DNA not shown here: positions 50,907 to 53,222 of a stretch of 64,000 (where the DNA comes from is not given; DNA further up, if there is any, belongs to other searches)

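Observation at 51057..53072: Lipoprotein fusing a pectin-acetylesterase/Notum-like serine hydrolase to a B3 metallo-beta-lactamase-fold domain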

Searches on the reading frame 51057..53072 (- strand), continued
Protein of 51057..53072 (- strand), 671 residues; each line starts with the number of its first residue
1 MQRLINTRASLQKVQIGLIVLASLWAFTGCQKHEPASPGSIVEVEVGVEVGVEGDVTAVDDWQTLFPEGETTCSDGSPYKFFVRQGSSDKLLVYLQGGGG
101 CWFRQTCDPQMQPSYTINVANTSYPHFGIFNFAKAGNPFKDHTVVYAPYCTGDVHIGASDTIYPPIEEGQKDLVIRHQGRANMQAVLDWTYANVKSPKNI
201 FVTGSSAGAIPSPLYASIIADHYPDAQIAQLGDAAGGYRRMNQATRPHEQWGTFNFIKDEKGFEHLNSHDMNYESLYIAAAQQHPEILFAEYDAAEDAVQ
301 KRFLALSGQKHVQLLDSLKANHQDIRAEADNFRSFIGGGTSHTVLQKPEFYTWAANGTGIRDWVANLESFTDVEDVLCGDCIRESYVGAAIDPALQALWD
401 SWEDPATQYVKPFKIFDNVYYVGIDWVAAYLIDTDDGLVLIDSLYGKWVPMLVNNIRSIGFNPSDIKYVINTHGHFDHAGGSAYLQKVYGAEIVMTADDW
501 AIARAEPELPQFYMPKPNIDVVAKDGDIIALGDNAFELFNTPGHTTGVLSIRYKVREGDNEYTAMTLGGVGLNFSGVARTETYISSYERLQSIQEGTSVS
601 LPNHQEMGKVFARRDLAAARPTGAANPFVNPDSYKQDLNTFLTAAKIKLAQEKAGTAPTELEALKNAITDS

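Call 9: find_related_loci(query=window:51057-53072:-, collection=genome_contigs, flank=8000)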
Query window:51057-53072:- (671 aa) in genome_contigs; peptide patterns used: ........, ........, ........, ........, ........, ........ (x = any residue, [..] = any of these).
54 stretches matched a pattern; 15 encode a relative of the query (tblastn E <= 1e-3); 15 distinct loci.
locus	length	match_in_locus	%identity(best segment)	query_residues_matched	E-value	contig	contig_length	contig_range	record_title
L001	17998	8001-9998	89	1-671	0e+0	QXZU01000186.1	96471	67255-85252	MAG: K189A clade bacterium isolate NorthSea_HE361-14_B43 BWM14_Refined_39_186, whole genome shotgun sequence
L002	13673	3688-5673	88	1-671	0e+0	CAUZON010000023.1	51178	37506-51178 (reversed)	MAG: Gammaproteobacteria bacterium isolate CB4_20m.42 genome assembly, contig: Ga0302126_10000139, whole genome shotgun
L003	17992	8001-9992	82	1-671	0e+0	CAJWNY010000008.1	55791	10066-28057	MAG TPA_asm: uncultured Gammaproteobacteria bacterium isolate ERR599122_bin.66_MetaBAT_v2.12.1_MAG genome assembly, cont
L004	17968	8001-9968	78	1-670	0e+0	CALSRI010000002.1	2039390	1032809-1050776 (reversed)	MAG: uncultured Pseudomonadales bacterium isolate AA_MB318 genome assembly, contig: contig_9740_AA_MB318, whole genome s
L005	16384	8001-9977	61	19-670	0e+0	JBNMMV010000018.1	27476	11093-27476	MAG: Limisphaerales bacterium isolate 3300054976_80 Ga0535667_0001883, whole genome shotgun sequence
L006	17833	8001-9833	64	58-668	0e+0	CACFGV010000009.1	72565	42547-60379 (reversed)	K189A clade bacterium isolate AG-908-B16 genome assembly, contig: AG-908-B16_NODE_9, whole genome shotgun sequence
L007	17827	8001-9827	65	62-668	0e+0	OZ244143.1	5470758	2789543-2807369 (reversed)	MAG: Candidatus Azotimanducaceae bacterium isolate 8854cfa6-578e-4d3d-b270-7471243f906c genome assembly, chromosome: 1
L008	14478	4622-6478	62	52-670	0e+0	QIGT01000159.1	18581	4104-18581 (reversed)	MAG: Gammaproteobacteria bacterium isolate SZUA-142 Ga0063293_10002249, whole genome shotgun sequence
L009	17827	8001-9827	62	62-670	0e+0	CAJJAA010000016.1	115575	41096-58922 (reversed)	MAG: uncultured OM182 clade bacterium isolate FRAM18_bin281 genome assembly, contig: FRAM18_bin281-16, whole genome shot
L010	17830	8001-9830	62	62-670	0e+0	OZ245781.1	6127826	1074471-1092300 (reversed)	MAG: Candidatus Azotimanducaceae bacterium isolate ee133b0e-766d-4243-80f2-55148af4c7a9 genome assembly, chromosome: 1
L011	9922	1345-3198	62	54-671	0e+0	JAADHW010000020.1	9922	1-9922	MAG: Gammaproteobacteria bacterium isolate M_MetaBat.218 contig-127_11810, whole genome shotgun sequence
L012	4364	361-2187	61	62-670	0e+0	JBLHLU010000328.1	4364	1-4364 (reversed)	MAG: Paraglaciecola psychrophila isolate 3300054697_88 Ga0535669_0037449, whole genome shotgun sequence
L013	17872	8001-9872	60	50-670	0e+0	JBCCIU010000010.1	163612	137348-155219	MAG: Pseudomonadota bacterium isolate P01_B01_bin.98 k141_3300991_length_163612_cov_31.3804, whole genome shotgun sequen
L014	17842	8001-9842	65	56-669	0e+0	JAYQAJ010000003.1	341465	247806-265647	MAG: Gammaproteobacteria bacterium isolate 139585_S186_rosella_bins.tsv.064 NODE_4_length_341465_cov_6.889274, whole gen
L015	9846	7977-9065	50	32-393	3e-117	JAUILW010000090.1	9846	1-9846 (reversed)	MAG: Gammaproteobacteria bacterium isolate Co_bin.60 NODE_38449_length_9846_cov_8.857599, whole genome shotgun sequence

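Call 12: search_protein_families(library=pfam, proteins=[L005:9973-11121:+, L005:6346-7545:+, L005:11685-12116:-, L005:12178-13665:-, L005:13727-14917:-, L015:7974-9068:+], max_evalue=0.01)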
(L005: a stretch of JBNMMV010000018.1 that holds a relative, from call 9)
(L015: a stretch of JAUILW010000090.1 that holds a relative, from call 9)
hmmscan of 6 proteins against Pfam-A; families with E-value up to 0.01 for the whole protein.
L005:9973-11121:+ (382 aa): 1 family
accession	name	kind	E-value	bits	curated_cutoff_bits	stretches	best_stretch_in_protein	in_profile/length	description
PF00296.26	Bac_luciferase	-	5.1e-32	111.9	27.9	1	27-315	19-246/314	Luciferase-like monooxygenase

L005:6346-7545:+ (399 aa): 1 family
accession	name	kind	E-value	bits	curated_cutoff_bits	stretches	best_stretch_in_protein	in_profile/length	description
PF05721.19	PhyH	-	6.2e-18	66.3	22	1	10-205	1-211/213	Phytanoyl-CoA dioxygenase (PhyH)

L005:11685-12116:- (143 aa): 1 family
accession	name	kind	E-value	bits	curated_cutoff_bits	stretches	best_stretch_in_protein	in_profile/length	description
PF01124.23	MAPEG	-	1.8e-13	51.2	23.4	1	18-143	2-128/129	MAPEG family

L005:12178-13665:- (495 aa): 1 family
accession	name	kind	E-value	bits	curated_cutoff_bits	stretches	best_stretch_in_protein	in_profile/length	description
PF01645.23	Glu_synthase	-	7.8e-87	292.3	20.4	1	127-463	48-367/369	Conserved region in glutamate synthase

L005:13727-14917:- (396 aa): 3 families
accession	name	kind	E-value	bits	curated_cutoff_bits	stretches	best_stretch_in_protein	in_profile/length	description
PF02770.24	Acyl-CoA_dh_M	-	1.2e-21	77.1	33.3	1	126-218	1-95/97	Acyl-CoA dehydrogenase, middle domain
PF02771.21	Acyl-CoA_dh_N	-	4e-17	63.1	22.9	1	46-122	36-113/113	Acyl-CoA dehydrogenase, N-terminal domain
PF00441.29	Acyl-CoA_dh_1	-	1.2e-14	55.1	22.4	1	232-392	1-150/150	Acyl-CoA dehydrogenase, C-terminal domain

L015:7974-9068:+ (364 aa): 1 family
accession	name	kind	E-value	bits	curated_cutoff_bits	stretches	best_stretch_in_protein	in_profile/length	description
PF03283.19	PAE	-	8.5e-15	55.1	26.6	1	41-204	22-184/355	Pectinacetylesterase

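Call 29: search_protein_representatives(protein=window:51057-53072:-)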
Query: 671 residues. Proteins with E-value up to 0.001 (for the whole library): 10498; up to 1e-10: 3773; up to 1e-30: 516. The best 150 are listed.
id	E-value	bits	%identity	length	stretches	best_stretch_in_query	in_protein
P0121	4.4e-262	887.9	59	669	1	19-669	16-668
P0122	2.3e-168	578.2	50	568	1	23-559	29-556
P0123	1.3e-107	377.4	36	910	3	60-383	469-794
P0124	2.0e-99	350.4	56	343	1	389-668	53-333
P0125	9.9e-97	341.5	52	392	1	61-382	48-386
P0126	4.7e-89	316.1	49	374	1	59-384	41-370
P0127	2.7e-88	313.6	44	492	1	61-384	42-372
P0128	3.1e-87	310.1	51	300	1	383-669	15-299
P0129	1.6e-85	304.4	44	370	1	61-384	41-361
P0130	1.3e-84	301.4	48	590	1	61-381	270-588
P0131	7.2e-84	298.9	46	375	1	61-375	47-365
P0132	1.7e-83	297.7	45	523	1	57-384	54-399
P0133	7.8e-82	292.2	42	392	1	9-382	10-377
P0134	6.5e-81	289.2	50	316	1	399-668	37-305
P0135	5.0e-80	286.2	34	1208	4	410-592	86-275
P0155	1.1e-68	248.8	48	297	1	398-654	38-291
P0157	1.4e-67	245.1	44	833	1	392-659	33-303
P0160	1.5e-66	241.7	45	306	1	400-653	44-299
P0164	3.3e-64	234.0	39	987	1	60-385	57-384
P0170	1.6e-63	231.7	38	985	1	60-392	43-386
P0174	8.6e-63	229.3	44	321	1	391-652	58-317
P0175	3.7e-62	227.2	47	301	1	405-650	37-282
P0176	4.2e-62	227.0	37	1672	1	61-394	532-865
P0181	6.3e-61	223.1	46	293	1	403-653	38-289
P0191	1.3e-59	218.8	41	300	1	402-652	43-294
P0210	1.1e-57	212.4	35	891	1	60-405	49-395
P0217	5.0e-57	210.2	33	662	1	37-406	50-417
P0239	4.4e-53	197.2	34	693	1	60-407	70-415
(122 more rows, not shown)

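Call 30: predict_structure(alignment_id=A1)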
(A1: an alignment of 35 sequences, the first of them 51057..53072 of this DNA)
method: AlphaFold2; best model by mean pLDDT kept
length: 671 residues; sequences in the alignment: 35
mean_pLDDT: 81.2   pTM: 0.81
mean pLDDT of the five models: 81.2, 81.0, 80.2, 76.7, 74.3
residues with pLDDT >= 90: 269; 70-90: 262; 50-70: 85; < 50: 55
segments of 3 or more residues with pLDDT < 50: 1-4, 28-59, 111-114, 243-252
pLDDT, mean of each block of 10 residues (from residue 1): 47 63 56 35 31 34 87 88 95 82 62 61 86 91 92 61 84 84 93 97 85 93 97 63 48 68 78 83 94 83 70 81 87 88 82 91 96 90 85 81 87 96 91 97 88 94 97 85 92 94 85 88 96 96 74 95 84 71 89 91 75 92 91 86 90 86 65 40
secondary structure, 60 per line:
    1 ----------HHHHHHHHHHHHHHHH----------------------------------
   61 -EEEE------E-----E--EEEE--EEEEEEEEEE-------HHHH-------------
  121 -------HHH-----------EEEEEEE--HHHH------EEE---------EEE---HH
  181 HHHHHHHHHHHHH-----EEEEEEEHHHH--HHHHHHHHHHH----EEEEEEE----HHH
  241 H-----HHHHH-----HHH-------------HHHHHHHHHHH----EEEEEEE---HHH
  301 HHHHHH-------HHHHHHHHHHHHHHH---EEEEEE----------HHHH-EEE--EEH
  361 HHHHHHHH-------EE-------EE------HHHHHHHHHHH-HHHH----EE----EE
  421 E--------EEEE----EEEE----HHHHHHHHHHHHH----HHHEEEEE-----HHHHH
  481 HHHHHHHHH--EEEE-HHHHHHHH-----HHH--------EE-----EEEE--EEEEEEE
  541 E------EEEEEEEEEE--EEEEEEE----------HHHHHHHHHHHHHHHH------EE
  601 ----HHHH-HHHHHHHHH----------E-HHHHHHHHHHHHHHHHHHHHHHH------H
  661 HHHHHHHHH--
elements in order: H11-26 E62-65 E81-84 E87-96 H104-107 E142-148 H151-154 E161-163 E173-175 H179-193 E199-205 H206-209 H212-222 E227-233 H238-241 H247-251 H273-283 E288-294 H298-306 H314-328 E332-337 H348-351 E353-355 H360-368 H393-403 H405-408 E419-421 E430-433 E438-441 H446-458 E466-470 H476-489 E492-495 H497-504 E528-531 E534-541 E548-557 E560-566 H577-592 H605-608 H610-618 H631-653 H660-669

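Call 33: fold_search(model_id=the predicted structure, library=pdb)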
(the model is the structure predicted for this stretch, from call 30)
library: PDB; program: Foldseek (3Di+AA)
matches with E <= 10: 1437; with E <= 0.001: 591
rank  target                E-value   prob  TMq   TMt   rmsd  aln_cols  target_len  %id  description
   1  3lvz_B                2.3e-22  1.00  0.35  0.82   3.3       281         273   29  New refinement of the crystal structure of BJP-1, a subclass B3 metallo-beta-lactamase of Bradyrhizobium japonicum (released 2011-01-12)
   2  3lvz_A                2.4e-22  1.00  0.35  0.81   4.8       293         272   28  New refinement of the crystal structure of BJP-1, a subclass B3 metallo-beta-lactamase of Bradyrhizobium japonicum (released 2011-01-12)
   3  2gmn_A                3.0e-22  1.00  0.34  0.82   2.9       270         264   29  Crystal structure of BJP-1, a subclass B3 metallo-beta-lactamase of Bradyrhizobium japonicum (released 2007-04-24)
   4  5ngg_A                6.3e-22  1.00  0.35  0.81   3.5       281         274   29  Crystal structure of the subclass B3 metallo-beta-lactamase BJP-1 in complex with acetate anion (released 2017-09-27)
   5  5wcm_A                1.3e-21  1.00  0.34  0.82   4.7       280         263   28  Crystal structure of the complex between class B3 beta-lactamase BJP-1 and 4-nitrobenzene-sulfonamide - new refinement (released 2017-07-19)
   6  5iqk_A                1.2e-20  1.00  0.32  0.75   4.3       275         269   25  Rm3 metallo-beta-lactamase (released 2016-03-23)
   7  5iqk_B                1.2e-20  1.00  0.32  0.74   4.7       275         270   25  Rm3 metallo-beta-lactamase (released 2016-03-23)
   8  7luu                  3.1e-20  1.00  0.31  0.72   6.1       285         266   23  Kinetic and Structural Characterization of the First B3 Metallo-beta-Lactamase with an Active Site Glutamic Acid (released 2021-07-28)
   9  5w90                  3.5e-20  1.00  0.34  0.84   2.2       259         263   28  FEZ-1 metallo-beta-lactamase from Legionella gormanii modelled with unknown ligand (released 2018-06-20)
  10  6nc5                  9.1e-20  1.00  0.33  0.82   3.1       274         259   24  Cronobacter sakazakii (Enterobacter sakazakii) Metallo-beta-lactamse HARLDQ motif (released 2019-12-25)
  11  8u00_A                1.0e-19  1.00  0.30  0.79   4.5       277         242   28  Crystal structure of metallo-beta-lactamase superfamily protein from Caulobacter vibrioides (released 2023-09-27)
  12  5k0w_A                1.1e-19  1.00  0.33  0.77   4.2       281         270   23  Crystal structure of the metallo-beta-lactamase GOB-18 from Elizabethkingia meningoseptica (released 2016-08-03)
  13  1l9y_A                1.7e-19  1.00  0.35  0.85   2.4       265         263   28  FEZ-1-Y228A, A Mutant of the Metallo-beta-lactamase from Legionella gormanii (released 2003-07-01)
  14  6k4t                  2.9e-19  1.00  0.32  0.78   4.1       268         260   24  Crystal structure of SMB-1 metallo-beta-lactamase in a complex with TSA (released 2019-08-07)
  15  5k0w_B                4.3e-19  1.00  0.33  0.76   3.8       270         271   24  Crystal structure of the metallo-beta-lactamase GOB-18 from Elizabethkingia meningoseptica (released 2016-08-03)
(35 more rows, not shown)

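Call 38: search_protein_families(library=pfam, proteins=[P0123, P0135, P0157, P0130, P0164, P0170, P0176, P0210, P0217, P0239], max_evalue=0.001)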
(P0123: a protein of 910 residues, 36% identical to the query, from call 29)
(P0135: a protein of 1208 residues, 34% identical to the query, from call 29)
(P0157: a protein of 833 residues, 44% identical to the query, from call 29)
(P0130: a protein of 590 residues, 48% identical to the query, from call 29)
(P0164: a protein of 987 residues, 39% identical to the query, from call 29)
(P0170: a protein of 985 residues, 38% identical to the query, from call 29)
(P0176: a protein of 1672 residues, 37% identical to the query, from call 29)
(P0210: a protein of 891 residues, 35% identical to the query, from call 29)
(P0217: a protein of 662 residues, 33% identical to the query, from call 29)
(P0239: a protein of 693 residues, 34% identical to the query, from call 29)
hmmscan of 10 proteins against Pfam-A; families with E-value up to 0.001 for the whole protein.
P0123 (910 aa): 2 families
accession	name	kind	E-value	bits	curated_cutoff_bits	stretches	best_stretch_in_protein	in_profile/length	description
PF03283.19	PAE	-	2.7e-14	53.5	26.6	1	481-651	23-189/355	Pectinacetylesterase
PF19698.5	DUF6197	-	3.6e-06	27.7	24.6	0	326-434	6-108/111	Family of unknown function (DUF6197)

P0135 (1208 aa): 3 families
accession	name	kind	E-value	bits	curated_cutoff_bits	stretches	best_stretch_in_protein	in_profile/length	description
PF00753.33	Lactamase_B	-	1.5e-59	201.7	22.7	4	692-823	9-140/196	Metallo-beta-lactamase superfamily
PF12706.13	Lactamase_B_2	-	1.8e-16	60.8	27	2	721-816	23-116/200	Beta-lactamase superfamily domain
PF23023.1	Anti-Pycsar_Apyc1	-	5.8e-07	29.7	50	0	720-761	44-91/250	Anti-Pycsar protein Apyc1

P0157 (833 aa): 4 families
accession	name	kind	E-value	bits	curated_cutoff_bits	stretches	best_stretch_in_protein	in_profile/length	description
PF00144.29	Beta-lactamase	-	7.6e-64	216.4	27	1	319-635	9-326/329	Beta-lactamase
PF00753.33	Lactamase_B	-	1.8e-20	74.1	22.7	1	68-193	6-139/196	Metallo-beta-lactamase superfamily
PF12706.13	Lactamase_B_2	-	9.3e-05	22.5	27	1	103-212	27-145/200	Beta-lactamase superfamily domain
PF11954.13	DUF3471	-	9.9e-05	23.1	29.3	0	750-820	11-89/103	Domain of unknown function (DUF3471)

P0130 (590 aa): 2 families
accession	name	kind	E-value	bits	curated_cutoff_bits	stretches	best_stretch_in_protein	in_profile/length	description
PF03283.19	PAE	-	1.4e-15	57.7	26.6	1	280-443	22-184/355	Pectinacetylesterase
PF19078.6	Big_12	-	3e-09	37.5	27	1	163-255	1-94/102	Bacterial Ig-like domain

P0164 (987 aa): 4 families
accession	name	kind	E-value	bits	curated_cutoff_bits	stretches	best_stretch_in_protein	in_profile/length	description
PF03283.19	PAE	-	3e-12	46.8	26.6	1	63-229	15-180/355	Pectinacetylesterase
PF00561.26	Abhydrolase_1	-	8.6e-12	45.7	25.8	1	560-718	2-119/245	alpha/beta hydrolase fold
PF08386.16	Abhydrolase_4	-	1.9e-07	31.6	21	1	864-936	17-95/103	TAP-like protein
PF13472.12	Lipase_GDSL_2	-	3.4e-05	24.9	32.9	0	311-386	82-158/178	GDSL-like Lipase/Acylhydrolase family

P0170 (985 aa): 3 families
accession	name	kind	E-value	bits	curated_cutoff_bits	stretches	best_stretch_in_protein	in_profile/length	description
PF03283.19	PAE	-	2.6e-09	37.1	26.6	1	56-228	24-185/355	Pectinacetylesterase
PF08386.16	Abhydrolase_4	-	9.8e-09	35.7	21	1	877-963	14-103/103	TAP-like protein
PF00561.26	Abhydrolase_1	-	4.8e-06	26.9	25.8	0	865-941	200-244/245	alpha/beta hydrolase fold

P0176 (1672 aa): 6 families
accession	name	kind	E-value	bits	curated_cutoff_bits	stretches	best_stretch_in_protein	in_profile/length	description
PF07731.20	Cu-oxidase_2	-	8.2e-26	90.8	20.4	1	1190-1289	23-125/137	Multicopper oxidase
PF07732.21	Cu-oxidase_3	-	4.2e-24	85.3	21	2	1377-1474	24-116/119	Multicopper oxidase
PF00561.26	Abhydrolase_1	-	2.6e-10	40.9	25.8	1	110-470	2-240/245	alpha/beta hydrolase fold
PF03283.19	PAE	-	2.6e-10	40.4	26.6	1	542-702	22-181/355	Pectinacetylesterase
PF08386.16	Abhydrolase_4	-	1.3e-08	35.3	21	1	405-485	8-94/103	TAP-like protein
PF19698.5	DUF6197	-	5.9e-08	33.4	24.6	1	868-964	11-110/111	Family of unknown function (DUF6197)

P0210 (891 aa): 9 families
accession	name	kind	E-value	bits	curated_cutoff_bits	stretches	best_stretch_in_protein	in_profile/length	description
PF00756.26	Esterase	-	2.9e-23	83.4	22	1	517-666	1-147/251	Putative esterase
PF03283.19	PAE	-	2.1e-11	44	26.6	1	60-219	22-179/355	Pectinacetylesterase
PF07719.23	TPR_2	-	2.4e-06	27.7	27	1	838-869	3-34/34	Tetratricopeptide repeat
PF00515.34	TPR_1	-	1.5e-05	25.1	27.8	1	842-869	7-34/34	Tetratricopeptide repeat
PF13432.12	TPR_16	-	4e-05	24.4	32.7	1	814-870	9-65/65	Tetratricopeptide repeat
PF12146.15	Hydrolase_4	-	4.8e-05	23.2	27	1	626-676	68-117/239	Serine aminopeptidase, S33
PF19698.5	DUF6197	-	6.1e-05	23.7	24.6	1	383-485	8-110/111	Family of unknown function (DUF6197)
PF13428.12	TPR_14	-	0.00023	22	23.5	0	850-876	15-41/44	Tetratricopeptide repeat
PF00561.26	Abhydrolase_1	-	0.00058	20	25.8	0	636-680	70-120/245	alpha/beta hydrolase fold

P0217 (662 aa): 2 families
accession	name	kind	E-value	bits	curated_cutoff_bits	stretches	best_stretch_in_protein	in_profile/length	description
PF03781.23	FGE-sulfatase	-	5.7e-47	161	23.3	1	421-656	4-254/255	Sulfatase-modifying factor enzyme 1-like domain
PF03283.19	PAE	-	8.2e-15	55.2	26.6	1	84-261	22-198/355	Pectinacetylesterase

P0239 (693 aa): 10 families
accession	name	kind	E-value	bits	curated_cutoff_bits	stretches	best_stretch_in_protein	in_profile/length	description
PF01344.31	Kelch_1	-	2.9e-50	167.8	20.1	3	560-605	2-46/46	Kelch motif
PF13964.12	Kelch_6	-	1.3e-46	155.6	25.3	4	470-514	7-50/50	Kelch motif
PF25210.1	Kelch_FKB95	-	1.1e-41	143.7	70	4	557-652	30-124/268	FKB95, Kelch-repeats domain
PF24681.1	Kelch_KLHDC2_KLHL20_DRC7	-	4.2e-34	118.2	50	2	410-556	41-197/221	KLHDC2/KLHL20/DRC7 Kelch-repeats domain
PF07646.21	Kelch_2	-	7.1e-25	86.1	21.3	2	465-511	2-48/48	Kelch motif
PF13418.12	Kelch_4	-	1.4e-23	83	21.6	1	466-511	4-48/49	Galactose oxidase, central domain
PF13415.12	Kelch_3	-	5.4e-23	81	22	1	474-516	1-42/48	Galactose oxidase, central domain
PF24981.1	Beta-prop_ATRN-LZTR1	-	2.7e-22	79.8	50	2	511-685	37-229/289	Attractin/LZTR1 beta-propeller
PF24996.1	NANM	-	3.4e-20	72.6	45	2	432-535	19-128/350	N-acetylneuraminate epimerase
PF03283.19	PAE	-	2.4e-12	47.1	26.6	1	81-247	22-189/355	Pectinacetylesterase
